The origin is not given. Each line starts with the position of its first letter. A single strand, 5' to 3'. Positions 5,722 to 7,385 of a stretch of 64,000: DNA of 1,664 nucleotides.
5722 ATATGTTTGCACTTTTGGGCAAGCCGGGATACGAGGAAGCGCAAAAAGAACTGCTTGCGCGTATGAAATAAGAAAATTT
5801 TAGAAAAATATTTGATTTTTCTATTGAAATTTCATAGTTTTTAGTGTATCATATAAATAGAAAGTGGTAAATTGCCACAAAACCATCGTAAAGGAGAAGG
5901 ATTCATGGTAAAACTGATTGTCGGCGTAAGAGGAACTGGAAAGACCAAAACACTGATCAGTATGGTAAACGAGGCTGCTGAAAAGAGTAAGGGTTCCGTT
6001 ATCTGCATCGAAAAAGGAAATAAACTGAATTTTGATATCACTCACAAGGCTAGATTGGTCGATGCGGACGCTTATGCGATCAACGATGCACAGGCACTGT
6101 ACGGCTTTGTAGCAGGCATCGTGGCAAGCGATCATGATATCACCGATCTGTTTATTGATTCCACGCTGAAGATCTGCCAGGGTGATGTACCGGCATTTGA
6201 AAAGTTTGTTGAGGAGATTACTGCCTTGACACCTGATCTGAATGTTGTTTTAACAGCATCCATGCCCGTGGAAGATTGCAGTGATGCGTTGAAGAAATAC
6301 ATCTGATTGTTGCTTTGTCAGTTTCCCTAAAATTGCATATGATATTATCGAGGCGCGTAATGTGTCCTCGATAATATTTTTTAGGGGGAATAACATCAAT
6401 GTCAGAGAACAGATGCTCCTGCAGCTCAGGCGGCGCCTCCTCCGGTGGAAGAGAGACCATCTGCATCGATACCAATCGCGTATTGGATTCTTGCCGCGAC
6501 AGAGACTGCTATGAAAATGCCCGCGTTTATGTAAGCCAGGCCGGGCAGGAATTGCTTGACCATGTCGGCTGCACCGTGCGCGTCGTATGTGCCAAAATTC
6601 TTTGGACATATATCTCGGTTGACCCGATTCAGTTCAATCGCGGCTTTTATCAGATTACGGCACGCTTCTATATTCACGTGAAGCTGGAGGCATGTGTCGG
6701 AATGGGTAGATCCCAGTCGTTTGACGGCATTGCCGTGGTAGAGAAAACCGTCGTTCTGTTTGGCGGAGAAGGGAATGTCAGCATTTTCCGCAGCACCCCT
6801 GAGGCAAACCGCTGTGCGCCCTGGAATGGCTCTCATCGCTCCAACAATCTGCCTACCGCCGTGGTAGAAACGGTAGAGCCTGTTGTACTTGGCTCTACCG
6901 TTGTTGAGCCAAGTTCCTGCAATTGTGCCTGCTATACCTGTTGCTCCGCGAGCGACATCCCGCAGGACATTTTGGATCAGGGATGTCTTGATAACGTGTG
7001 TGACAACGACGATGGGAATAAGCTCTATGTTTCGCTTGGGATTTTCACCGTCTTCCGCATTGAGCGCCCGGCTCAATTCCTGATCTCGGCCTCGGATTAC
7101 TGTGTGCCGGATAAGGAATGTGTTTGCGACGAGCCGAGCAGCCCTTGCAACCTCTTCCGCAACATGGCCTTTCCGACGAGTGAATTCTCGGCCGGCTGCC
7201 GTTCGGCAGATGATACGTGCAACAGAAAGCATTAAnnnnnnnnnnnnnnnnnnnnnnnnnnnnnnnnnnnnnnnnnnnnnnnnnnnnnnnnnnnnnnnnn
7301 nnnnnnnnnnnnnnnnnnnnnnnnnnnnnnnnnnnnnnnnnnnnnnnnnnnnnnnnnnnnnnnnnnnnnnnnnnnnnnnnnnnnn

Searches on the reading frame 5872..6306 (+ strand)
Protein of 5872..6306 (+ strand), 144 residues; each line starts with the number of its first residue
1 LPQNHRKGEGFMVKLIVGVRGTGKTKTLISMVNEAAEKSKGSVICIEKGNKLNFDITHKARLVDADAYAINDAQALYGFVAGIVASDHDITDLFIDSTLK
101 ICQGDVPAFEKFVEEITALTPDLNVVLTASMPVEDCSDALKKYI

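Call 3: search_protein_families(library=pfam, proteins=[window:5872-6306:+], max_evalue=0.01)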
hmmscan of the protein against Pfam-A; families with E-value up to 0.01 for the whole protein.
window:5872-6306:+ (144 aa): 2 families
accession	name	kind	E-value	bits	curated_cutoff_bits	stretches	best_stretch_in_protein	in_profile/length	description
PF13173.12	AAA_14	-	0.00022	21.7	27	1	13-132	4-100/129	AAA domain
PF13604.12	AAA_30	-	0.0027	17.9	27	1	11-45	18-51/191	AAA domain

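Call 4: search_protein_families(library=ncbifam, proteins=[window:5872-6306:+], max_evalue=0.01)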
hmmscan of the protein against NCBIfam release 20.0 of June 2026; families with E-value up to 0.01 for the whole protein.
window:5872-6306:+ (144 aa): 4 families
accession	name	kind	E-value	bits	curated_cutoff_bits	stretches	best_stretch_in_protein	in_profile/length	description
TIGR01420.1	pilT_fam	subfamily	0.0022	17.3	319.1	1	15-48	126-159/343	PilT/PilU family type 4a pilus ATPase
TIGR00064.1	ftsY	equivalog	0.003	16.8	260.7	1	7-44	75-112/279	signal recognition particle-docking protein FtsY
TIGR03819.1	heli_sec_ATPase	hypoth_equivalog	0.004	16.4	373.15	1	15-65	182-230/340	TadA family conjugal transfer-associated ATPase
NF041000.1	ATPase_ComGA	equivalog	0.0042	16.1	300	1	14-47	131-164/267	competence type IV pilus ATPase ComGA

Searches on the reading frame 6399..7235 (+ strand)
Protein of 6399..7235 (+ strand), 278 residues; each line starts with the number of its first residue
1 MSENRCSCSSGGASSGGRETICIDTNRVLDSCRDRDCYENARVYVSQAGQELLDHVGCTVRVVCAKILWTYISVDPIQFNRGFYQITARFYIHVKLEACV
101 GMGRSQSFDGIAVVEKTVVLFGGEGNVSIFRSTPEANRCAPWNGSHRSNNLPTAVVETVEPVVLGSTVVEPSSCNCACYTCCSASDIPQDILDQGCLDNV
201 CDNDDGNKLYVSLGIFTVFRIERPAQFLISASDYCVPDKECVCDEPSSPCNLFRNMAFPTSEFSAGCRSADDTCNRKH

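Call 3: search_protein_families(library=pfam, proteins=[window:6399-7235:+], max_evalue=0.01)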
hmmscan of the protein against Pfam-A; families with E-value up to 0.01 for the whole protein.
window:6399-7235:+ (278 aa): 0 families

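Call 4: search_protein_families(library=ncbifam, proteins=[window:6399-7235:+], max_evalue=0.01)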
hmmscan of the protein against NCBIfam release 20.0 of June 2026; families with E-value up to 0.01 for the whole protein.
window:6399-7235:+ (278 aa): 0 families

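Call 11: find_related_loci(query=window:6399-7235:+, collection=genome_contigs, flank=10000)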
Query window:6399-7235:+ (278 aa) in genome_contigs; peptide patterns used: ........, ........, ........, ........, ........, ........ (x = any residue, [..] = any of these).
112 stretches matched a pattern; 81 encode a relative of the query (tblastn E <= 1e-3); the best 80 are kept; 80 distinct loci.
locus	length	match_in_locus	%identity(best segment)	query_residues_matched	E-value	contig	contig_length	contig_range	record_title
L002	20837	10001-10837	86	1-278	3e-154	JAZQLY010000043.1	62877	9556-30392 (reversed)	MAG: Eubacteriales bacterium isolate T1900044607_TS20190073.MAGScoT_cleanbin_000047 SGB_764_k141_2673924, whole genome s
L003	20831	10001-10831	85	1-278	4e-147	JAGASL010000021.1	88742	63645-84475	MAG: Clostridia bacterium isolate RGIG8732 Water_deer_Colon-4__c86612, whole genome shotgun sequence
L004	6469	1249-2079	85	1-278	1e-146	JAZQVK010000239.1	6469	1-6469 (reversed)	MAG: Eubacteriales bacterium isolate T1900045170_TC20190164.MAGScoT_cleanbin_000022 SGB_5181_k141_1571941, whole genome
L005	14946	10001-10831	70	1-276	3e-130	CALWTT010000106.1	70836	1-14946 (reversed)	MAG: uncultured Clostridia bacterium isolate E19__bin191 genome assembly, contig: E19__k127_5672498, whole genome shotgu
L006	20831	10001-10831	69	1-276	4e-121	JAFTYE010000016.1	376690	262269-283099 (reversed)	MAG: Clostridia bacterium isolate RGIG4257 Roe_deer_Colon-5__c1925, whole genome shotgun sequence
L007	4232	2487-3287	68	1-266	8e-122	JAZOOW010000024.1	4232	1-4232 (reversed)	MAG: Eubacteriales bacterium isolate T1900045626_YK20190320.MAGScoT_cleanbin_000007 SGB_8015_k141_882701, whole genome s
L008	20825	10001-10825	71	1-271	8e-124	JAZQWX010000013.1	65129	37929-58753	MAG: Eubacteriales bacterium isolate T1900045164_TC20190158.MAGScoT_cleanbin_000006 SGB_5104_k141_560910, whole genome s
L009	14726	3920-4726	58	1-270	7e-96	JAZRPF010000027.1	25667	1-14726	MAG: Eubacteriales bacterium isolate T1900045381_YK20190071.MAGScoT_cleanbin_000007 SGB_6891_k141_2505745, whole genome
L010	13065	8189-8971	58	1-264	1e-95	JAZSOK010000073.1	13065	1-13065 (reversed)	MAG: Eubacteriales bacterium isolate T1900044549_TS20190015.MAGScoT_cleanbin_000027 SGB_188_k141_3827494, whole genome s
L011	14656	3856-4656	55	1-272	3e-92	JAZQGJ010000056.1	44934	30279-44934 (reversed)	MAG: Eubacteriales bacterium isolate T1900044631_TS20190097.MAGScoT_cleanbin_000004 SGB_1033_k141_583362, whole genome s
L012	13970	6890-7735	54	1-278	1e-90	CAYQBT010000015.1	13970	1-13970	MAG TPA_asm: uncultured Lachnospiraceae bacterium isolate SRP315200_co1_709 genome assembly, contig: NODE_9086_length_13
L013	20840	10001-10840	54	1-275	1e-89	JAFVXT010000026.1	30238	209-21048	MAG: Clostridia bacterium isolate RGIG5491 Sheep_Colon.Co__c543347, whole genome shotgun sequence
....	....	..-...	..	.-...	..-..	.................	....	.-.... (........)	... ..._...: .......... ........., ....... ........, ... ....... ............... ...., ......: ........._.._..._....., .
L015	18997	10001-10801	53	1-272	2e-88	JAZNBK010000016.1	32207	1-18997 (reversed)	MAG: Eubacteriales bacterium isolate T1900044742_TS20190208.MAGScoT_cleanbin_000012 SGB_2074_k141_214032, whole genome s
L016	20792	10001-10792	53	1-263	1e-88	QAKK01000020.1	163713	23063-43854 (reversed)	MAG: Oscillospiraceae bacterium isolate CIM:MAG 1170_1 contig_4749, whole genome shotgun sequence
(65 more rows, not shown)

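Call 78: search_protein_families(library=pfam, proteins=[L015:11010-11159:+, L003:10955-12010:+], max_evalue=0.001)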
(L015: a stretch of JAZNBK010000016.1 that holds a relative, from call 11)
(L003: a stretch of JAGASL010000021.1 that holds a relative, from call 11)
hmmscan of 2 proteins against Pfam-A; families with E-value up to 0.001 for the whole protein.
L015:11010-11159:+ (49 aa): 1 family
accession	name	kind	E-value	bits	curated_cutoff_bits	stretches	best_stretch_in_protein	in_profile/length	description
PF04014.23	MazE_antitoxin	-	3.8e-05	24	24.7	1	7-32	1-26/48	Antidote-toxin recognition MazE, bacterial antitoxin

L003:10955-12010:+ (351 aa): 1 family
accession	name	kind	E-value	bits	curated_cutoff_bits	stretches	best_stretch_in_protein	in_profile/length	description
PF01208.23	URO-D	-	1.7e-23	83.6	23.9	1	106-350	100-346/346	Uroporphyrinogen decarboxylase (URO-D)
